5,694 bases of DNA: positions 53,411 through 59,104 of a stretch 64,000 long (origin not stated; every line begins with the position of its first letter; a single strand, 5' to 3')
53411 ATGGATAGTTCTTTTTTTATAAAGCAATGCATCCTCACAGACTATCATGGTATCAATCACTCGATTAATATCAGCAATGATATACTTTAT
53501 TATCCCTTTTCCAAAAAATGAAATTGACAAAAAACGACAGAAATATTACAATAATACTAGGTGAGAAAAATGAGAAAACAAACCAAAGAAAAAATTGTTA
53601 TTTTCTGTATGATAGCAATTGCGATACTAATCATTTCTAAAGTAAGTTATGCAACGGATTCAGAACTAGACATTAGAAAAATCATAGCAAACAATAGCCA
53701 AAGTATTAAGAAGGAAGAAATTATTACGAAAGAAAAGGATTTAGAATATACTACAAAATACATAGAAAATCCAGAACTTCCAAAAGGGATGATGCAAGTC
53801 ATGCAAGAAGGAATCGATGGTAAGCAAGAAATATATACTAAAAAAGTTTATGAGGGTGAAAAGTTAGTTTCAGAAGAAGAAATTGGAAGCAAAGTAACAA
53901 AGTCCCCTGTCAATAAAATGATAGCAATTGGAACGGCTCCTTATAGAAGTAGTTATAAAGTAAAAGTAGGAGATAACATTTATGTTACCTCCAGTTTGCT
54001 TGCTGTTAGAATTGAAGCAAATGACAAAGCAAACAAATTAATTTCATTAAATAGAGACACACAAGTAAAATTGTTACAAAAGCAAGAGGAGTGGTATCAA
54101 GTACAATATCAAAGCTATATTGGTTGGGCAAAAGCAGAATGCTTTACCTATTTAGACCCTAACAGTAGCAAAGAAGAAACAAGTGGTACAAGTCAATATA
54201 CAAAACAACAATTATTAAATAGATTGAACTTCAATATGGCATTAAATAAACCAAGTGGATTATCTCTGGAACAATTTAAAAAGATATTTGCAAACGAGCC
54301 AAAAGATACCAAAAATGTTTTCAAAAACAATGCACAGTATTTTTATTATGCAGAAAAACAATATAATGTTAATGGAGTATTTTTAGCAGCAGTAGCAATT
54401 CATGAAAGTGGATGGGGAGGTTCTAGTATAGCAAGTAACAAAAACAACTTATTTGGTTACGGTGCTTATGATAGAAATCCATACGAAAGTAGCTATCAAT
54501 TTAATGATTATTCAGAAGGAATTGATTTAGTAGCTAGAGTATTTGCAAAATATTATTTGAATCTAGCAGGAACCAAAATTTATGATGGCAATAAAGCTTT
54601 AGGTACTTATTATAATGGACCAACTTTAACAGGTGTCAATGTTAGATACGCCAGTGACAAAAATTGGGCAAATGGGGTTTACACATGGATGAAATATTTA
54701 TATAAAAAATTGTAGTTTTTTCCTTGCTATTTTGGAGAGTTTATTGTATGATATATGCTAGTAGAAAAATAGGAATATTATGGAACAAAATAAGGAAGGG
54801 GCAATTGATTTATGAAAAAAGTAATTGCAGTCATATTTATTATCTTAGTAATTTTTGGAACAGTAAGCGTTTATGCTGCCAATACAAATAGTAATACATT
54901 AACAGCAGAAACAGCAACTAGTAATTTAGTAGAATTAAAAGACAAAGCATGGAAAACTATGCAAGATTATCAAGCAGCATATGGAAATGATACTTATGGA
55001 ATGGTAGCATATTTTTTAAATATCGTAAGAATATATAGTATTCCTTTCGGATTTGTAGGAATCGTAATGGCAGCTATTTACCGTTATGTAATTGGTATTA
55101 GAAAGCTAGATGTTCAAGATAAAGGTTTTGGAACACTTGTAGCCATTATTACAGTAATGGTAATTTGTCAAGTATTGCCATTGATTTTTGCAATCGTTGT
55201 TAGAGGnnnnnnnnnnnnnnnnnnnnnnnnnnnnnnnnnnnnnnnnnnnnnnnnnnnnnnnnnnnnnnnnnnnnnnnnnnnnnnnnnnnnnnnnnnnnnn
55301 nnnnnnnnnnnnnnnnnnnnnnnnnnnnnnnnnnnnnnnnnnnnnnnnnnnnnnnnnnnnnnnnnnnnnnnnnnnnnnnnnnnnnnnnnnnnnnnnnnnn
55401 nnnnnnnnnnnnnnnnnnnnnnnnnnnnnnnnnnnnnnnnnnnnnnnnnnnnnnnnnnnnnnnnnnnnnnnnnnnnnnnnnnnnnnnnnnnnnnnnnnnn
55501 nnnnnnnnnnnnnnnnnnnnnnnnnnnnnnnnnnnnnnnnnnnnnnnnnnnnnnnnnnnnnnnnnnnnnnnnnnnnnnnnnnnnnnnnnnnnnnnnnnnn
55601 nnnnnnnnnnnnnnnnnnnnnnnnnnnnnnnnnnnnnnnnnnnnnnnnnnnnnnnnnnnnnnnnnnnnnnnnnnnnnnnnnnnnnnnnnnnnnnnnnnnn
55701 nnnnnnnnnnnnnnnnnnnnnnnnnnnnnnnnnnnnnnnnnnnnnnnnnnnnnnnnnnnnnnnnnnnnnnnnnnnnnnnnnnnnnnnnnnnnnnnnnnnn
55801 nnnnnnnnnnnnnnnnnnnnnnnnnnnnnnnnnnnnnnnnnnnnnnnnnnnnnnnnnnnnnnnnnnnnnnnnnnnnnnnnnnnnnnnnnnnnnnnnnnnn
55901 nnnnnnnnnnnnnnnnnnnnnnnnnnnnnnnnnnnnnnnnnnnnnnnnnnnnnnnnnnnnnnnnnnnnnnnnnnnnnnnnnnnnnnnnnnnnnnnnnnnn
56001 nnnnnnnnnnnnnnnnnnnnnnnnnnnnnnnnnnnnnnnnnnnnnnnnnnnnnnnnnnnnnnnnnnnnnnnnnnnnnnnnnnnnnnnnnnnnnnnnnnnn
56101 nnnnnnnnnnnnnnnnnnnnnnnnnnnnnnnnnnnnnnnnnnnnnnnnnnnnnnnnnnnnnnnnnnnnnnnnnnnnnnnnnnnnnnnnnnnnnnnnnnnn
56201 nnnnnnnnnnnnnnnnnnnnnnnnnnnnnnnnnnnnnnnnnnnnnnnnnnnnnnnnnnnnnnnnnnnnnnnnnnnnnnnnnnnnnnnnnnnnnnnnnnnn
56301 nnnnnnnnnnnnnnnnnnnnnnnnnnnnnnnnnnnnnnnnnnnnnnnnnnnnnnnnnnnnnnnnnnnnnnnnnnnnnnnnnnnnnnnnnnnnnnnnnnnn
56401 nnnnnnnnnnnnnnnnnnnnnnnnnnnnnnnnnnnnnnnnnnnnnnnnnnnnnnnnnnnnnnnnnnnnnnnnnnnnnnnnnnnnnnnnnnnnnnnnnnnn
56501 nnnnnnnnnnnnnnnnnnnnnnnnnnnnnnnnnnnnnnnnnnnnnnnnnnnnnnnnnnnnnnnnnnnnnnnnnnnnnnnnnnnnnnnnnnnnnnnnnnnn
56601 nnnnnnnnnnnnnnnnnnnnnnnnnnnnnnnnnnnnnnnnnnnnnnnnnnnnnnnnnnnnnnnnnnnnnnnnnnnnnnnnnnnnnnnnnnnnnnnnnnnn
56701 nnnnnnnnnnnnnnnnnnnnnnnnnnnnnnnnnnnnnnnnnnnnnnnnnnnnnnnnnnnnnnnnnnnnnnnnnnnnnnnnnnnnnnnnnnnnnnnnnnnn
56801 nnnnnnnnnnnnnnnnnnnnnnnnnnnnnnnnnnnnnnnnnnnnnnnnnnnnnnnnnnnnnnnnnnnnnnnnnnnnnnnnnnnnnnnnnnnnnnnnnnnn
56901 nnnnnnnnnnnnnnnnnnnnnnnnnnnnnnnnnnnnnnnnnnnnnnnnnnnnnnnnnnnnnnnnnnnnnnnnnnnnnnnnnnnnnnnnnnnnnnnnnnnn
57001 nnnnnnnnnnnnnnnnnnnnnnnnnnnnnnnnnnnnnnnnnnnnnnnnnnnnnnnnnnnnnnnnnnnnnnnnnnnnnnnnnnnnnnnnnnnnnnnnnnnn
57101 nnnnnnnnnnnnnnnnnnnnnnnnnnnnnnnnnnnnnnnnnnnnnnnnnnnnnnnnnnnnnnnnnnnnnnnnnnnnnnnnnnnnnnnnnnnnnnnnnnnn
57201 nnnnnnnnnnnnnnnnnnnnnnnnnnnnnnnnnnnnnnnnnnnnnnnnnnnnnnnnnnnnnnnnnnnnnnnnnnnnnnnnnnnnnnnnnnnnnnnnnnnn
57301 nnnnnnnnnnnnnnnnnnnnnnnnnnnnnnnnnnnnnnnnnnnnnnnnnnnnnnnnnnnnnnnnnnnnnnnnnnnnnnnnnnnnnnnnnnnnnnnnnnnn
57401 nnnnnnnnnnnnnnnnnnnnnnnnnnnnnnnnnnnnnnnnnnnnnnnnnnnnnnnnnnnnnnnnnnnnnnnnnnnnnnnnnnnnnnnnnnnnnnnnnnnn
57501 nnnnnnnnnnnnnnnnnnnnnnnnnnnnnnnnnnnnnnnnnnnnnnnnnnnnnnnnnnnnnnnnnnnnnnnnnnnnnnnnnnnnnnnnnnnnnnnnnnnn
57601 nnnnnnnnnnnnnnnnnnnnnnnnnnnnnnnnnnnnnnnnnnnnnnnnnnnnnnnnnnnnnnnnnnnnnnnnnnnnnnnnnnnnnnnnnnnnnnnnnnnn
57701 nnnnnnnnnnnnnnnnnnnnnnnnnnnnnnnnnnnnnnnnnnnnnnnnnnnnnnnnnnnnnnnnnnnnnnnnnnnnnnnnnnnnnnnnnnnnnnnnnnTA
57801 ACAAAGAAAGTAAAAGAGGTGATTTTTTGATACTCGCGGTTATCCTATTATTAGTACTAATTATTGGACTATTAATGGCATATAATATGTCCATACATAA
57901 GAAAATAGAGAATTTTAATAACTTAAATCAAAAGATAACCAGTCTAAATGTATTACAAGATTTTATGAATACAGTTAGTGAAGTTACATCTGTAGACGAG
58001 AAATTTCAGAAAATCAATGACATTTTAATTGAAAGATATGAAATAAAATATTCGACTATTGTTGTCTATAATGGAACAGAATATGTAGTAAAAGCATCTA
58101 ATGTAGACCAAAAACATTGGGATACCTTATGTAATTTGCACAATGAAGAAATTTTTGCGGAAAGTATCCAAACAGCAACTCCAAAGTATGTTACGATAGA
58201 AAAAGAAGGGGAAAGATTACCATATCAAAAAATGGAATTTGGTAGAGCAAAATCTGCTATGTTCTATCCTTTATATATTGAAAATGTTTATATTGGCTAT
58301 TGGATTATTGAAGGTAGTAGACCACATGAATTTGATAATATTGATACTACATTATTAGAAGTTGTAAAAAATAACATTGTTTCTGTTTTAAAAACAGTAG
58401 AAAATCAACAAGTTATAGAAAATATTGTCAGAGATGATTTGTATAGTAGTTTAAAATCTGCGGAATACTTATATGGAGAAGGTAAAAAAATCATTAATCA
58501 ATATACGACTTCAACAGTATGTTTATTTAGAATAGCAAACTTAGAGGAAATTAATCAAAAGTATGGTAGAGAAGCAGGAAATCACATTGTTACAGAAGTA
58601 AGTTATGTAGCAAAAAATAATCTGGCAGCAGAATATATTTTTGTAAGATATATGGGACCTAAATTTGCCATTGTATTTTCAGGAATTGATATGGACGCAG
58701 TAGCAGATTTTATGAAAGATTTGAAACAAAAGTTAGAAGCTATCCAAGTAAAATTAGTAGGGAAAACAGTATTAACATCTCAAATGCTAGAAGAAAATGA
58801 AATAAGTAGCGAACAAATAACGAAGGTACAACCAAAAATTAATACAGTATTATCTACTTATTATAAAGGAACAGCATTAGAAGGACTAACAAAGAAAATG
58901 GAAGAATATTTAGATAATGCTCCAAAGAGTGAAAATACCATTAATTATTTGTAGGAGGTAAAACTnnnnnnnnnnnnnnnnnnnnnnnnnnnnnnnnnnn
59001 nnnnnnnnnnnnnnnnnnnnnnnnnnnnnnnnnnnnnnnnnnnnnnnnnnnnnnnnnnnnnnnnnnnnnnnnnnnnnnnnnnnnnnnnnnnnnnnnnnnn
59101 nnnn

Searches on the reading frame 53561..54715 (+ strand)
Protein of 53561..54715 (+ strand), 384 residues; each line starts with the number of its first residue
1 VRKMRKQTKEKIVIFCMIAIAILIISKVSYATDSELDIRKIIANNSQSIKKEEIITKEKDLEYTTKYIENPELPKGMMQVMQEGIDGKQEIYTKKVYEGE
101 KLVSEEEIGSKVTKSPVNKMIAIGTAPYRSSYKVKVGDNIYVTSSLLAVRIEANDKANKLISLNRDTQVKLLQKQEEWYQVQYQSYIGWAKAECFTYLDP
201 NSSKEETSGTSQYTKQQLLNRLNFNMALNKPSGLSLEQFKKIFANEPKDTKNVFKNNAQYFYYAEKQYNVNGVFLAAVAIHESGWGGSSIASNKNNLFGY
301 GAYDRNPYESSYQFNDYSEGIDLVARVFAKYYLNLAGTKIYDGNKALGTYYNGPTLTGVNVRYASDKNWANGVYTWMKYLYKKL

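Call 53: search_protein_families(library=pfam, proteins=[window:53561-54715:+], max_evalue=0.00001)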
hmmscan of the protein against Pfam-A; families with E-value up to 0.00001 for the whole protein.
window:53561-54715:+ (384 aa): 3 families
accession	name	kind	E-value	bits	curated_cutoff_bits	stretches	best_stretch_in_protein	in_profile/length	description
PF07501.17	G5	-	3.5e-17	62.8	23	1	53-125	2-74/75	G5 domain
PF01832.25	Glucosaminidase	-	8.6e-15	55.9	30.2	1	259-380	2-121/123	Mannosyl-glycoprotein endo-beta-N-acetylglucosaminidase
PF08239.17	SH3_3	-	6.2e-07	29.9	27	1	147-193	3-51/54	Bacterial SH3 domain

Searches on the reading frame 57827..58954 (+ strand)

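Call 53: search_protein_families(library=pfam, proteins=[window:57827-58954:+], max_evalue=0.00001)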
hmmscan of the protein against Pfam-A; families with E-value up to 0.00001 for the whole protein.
window:57827-58954:+ (375 aa): 1 family
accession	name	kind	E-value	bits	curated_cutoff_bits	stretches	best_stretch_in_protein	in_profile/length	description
PF00990.26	GGDEF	-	4.6e-09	36.7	23.8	1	226-309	30-113/161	Diguanylate cyclase, GGDEF domain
